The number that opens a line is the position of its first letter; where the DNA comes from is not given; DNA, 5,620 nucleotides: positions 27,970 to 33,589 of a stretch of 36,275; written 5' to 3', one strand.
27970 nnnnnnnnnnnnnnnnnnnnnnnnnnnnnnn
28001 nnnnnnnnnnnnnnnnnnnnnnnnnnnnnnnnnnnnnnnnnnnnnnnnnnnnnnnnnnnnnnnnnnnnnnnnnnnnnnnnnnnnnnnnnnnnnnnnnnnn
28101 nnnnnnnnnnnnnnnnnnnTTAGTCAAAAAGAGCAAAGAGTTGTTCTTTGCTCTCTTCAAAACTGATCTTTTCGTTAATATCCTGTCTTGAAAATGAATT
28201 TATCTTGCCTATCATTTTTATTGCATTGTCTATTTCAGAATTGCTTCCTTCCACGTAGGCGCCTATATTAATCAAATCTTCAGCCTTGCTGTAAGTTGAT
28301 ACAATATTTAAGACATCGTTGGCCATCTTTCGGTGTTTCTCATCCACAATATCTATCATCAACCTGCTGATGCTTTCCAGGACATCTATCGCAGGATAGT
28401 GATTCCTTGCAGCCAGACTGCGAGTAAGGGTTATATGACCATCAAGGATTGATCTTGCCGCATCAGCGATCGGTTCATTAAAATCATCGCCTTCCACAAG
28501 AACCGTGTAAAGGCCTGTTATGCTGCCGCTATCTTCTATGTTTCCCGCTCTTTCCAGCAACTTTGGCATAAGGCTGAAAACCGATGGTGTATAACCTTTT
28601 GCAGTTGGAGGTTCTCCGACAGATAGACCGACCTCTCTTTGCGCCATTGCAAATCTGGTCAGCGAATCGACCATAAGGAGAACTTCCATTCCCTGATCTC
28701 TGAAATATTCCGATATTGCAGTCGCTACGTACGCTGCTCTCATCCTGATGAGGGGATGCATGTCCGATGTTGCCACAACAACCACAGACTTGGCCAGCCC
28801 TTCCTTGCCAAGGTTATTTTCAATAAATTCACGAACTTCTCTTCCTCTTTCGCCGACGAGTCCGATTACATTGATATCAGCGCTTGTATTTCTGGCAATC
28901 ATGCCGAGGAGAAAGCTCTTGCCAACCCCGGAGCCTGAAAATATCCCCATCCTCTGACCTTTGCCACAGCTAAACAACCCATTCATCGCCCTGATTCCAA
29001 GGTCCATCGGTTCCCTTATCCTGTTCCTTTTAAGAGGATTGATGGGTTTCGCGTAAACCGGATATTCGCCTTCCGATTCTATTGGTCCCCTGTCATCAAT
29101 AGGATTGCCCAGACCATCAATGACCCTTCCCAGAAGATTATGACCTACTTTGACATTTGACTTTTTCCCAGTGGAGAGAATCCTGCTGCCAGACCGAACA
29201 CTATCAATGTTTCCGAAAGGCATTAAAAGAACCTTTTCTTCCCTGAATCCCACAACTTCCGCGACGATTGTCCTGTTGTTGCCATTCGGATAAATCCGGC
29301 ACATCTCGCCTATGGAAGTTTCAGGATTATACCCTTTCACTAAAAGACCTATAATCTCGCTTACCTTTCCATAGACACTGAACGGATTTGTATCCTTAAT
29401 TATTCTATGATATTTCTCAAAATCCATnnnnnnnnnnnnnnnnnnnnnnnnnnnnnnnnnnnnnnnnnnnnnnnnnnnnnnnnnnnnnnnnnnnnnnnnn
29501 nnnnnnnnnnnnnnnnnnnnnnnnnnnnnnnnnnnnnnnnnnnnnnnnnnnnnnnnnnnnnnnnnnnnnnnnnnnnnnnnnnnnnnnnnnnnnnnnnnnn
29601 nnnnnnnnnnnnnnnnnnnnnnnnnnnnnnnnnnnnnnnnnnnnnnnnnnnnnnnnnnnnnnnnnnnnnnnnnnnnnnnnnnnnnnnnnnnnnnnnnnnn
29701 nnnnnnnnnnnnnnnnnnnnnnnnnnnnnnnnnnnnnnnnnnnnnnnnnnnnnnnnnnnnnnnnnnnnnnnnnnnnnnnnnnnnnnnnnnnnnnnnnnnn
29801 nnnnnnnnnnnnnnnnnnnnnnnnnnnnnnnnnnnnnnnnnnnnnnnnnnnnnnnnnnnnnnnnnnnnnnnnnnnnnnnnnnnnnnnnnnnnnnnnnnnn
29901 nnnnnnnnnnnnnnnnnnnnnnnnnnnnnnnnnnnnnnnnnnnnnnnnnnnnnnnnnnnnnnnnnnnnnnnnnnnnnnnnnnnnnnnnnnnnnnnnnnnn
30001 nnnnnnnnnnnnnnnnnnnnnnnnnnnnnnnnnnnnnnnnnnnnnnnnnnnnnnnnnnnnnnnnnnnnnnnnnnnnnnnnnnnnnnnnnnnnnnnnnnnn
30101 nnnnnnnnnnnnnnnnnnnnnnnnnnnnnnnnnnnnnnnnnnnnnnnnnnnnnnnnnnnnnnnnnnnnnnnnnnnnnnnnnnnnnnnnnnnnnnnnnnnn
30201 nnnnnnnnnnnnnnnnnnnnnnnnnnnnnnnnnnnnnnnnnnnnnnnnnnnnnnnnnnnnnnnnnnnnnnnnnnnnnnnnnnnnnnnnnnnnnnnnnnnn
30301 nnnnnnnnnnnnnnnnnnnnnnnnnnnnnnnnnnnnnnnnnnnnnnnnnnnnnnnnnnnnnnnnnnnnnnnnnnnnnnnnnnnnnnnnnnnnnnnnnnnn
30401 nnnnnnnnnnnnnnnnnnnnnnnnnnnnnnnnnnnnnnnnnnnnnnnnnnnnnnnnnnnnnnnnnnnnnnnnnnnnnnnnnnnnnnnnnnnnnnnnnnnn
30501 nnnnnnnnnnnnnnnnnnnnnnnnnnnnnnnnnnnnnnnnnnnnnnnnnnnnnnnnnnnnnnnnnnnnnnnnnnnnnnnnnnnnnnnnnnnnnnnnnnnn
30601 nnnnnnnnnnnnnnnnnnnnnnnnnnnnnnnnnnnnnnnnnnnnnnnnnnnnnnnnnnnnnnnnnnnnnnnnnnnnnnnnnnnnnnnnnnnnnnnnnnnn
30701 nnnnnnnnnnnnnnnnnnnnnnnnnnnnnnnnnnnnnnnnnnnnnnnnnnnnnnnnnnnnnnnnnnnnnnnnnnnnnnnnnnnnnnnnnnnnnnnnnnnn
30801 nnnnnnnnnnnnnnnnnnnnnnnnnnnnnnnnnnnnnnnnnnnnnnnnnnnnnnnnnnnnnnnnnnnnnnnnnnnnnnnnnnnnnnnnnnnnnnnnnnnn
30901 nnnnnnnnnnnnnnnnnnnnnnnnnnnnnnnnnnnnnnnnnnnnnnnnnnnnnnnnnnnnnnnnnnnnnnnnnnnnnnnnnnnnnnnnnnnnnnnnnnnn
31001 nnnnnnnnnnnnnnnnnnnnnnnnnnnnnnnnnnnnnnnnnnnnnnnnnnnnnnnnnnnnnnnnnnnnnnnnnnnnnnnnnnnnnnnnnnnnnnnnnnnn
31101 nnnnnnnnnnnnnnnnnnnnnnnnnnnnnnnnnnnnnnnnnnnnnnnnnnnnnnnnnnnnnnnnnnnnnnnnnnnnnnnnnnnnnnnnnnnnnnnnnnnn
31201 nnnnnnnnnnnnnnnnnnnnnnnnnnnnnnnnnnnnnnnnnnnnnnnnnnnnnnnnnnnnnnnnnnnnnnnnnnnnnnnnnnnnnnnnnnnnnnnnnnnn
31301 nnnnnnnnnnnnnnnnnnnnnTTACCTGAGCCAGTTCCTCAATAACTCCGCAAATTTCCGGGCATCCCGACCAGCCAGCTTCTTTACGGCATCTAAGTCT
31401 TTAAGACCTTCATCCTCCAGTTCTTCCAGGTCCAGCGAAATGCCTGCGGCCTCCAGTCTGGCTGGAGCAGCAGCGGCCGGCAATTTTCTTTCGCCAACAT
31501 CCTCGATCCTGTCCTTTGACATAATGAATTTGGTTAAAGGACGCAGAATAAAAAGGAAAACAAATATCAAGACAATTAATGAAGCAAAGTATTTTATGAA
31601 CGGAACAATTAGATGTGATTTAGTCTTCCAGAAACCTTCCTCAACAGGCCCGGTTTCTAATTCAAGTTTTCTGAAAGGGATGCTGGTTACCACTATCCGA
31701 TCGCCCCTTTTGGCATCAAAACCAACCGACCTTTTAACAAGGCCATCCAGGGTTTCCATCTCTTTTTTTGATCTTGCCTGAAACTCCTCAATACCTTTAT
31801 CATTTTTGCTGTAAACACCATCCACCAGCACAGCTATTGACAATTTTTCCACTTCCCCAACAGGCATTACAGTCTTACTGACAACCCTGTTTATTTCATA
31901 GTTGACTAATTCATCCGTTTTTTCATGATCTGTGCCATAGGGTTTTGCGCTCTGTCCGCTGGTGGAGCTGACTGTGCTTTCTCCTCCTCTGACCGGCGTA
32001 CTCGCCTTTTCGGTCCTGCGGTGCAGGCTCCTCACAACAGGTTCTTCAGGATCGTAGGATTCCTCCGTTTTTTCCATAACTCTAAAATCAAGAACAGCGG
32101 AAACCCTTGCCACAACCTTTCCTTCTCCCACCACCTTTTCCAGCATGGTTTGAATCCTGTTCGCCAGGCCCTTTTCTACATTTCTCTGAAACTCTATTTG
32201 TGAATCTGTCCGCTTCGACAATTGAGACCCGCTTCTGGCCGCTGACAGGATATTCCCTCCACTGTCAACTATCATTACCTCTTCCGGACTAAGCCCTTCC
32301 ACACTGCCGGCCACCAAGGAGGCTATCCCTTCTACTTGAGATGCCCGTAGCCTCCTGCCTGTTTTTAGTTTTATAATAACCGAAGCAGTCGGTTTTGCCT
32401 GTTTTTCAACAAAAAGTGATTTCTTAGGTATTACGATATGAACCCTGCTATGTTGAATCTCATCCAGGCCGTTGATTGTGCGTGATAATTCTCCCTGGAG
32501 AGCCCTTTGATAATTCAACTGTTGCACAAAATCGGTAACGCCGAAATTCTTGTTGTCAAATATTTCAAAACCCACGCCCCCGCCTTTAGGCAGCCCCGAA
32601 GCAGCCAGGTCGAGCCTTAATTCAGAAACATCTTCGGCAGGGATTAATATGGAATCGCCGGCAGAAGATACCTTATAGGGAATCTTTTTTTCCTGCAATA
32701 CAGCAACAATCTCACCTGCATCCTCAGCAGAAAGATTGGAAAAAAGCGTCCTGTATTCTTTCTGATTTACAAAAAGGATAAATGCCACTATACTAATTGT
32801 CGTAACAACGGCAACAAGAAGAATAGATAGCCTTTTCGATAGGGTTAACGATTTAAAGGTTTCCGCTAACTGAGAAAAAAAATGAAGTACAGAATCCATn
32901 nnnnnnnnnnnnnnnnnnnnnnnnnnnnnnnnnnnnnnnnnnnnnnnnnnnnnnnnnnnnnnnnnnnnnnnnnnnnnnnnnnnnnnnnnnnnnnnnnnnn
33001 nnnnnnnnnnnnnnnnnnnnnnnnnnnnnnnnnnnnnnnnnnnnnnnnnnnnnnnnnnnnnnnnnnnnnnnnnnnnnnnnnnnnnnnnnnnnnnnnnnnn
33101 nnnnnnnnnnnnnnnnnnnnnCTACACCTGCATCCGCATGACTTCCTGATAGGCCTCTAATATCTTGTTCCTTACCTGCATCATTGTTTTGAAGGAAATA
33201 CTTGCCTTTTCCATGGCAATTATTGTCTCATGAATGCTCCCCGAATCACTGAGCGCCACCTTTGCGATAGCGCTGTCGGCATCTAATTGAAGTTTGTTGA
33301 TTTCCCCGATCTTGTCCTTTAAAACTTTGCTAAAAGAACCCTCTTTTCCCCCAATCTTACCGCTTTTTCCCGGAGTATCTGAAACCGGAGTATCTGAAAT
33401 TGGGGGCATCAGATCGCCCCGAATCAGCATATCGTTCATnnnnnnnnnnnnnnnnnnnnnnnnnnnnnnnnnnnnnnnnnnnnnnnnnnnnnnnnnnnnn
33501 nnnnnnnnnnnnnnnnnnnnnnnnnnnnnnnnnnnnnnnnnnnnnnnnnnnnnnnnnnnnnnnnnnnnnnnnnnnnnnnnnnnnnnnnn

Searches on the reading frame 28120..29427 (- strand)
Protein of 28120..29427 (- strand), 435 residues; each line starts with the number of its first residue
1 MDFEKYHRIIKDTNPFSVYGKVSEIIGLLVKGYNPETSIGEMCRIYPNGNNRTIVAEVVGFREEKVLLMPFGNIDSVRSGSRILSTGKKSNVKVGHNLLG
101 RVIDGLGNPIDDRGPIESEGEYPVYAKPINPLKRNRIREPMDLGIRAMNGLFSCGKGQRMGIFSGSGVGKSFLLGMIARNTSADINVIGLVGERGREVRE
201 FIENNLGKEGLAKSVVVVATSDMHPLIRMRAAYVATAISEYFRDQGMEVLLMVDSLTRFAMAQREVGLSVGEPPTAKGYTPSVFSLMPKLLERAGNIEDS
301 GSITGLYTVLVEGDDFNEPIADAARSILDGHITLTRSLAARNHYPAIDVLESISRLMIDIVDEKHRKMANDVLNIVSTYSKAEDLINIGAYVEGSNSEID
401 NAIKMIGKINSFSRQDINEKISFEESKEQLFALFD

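Call 10: search_protein_families(library=pfam, proteins=[window:28120-29427:-])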
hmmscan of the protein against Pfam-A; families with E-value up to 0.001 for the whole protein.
window:28120-29427:- (435 aa): 3 families
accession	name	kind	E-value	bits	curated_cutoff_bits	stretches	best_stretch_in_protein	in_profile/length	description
PF00006.31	ATP-synt_ab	-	6.3e-90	300.9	29.5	1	144-354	1-213/213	ATP synthase alpha/beta family, nucleotide-binding domain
PF18269.6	T3SS_ATPase_C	-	6.2e-24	84.1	22.7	1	361-430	1-70/72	T3SS EscN ATPase C-terminal domain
PF02874.29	ATP-synt_ab_N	-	1.4e-07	32.4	20.9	1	22-87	1-69/69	ATP synthase alpha/beta family, beta-barrel domain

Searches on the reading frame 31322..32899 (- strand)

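Call 10: search_protein_families(library=pfam, proteins=[window:31322-32899:-])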
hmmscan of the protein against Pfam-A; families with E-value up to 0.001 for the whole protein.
window:31322-32899:- (525 aa): 2 families
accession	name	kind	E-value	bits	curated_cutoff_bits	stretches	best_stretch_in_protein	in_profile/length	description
PF01514.23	YscJ_FliF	-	1e-69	234.5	24.4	1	45-219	2-178/179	Secretory protein of YscJ/FliF family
PF08345.17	YscJ_FliF_C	-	3.3e-38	131.9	23.8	1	253-409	1-147/147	Flagellar M-ring protein C-terminal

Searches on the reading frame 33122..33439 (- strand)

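Call 10: search_protein_families(library=pfam, proteins=[window:33122-33439:-])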
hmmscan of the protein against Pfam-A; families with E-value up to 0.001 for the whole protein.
window:33122-33439:- (105 aa): 1 family
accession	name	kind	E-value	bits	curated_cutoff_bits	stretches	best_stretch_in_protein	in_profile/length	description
PF02049.23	FliE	-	7.4e-28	97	22.4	1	30-105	14-89/89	Flagellar hook-basal body complex protein FliE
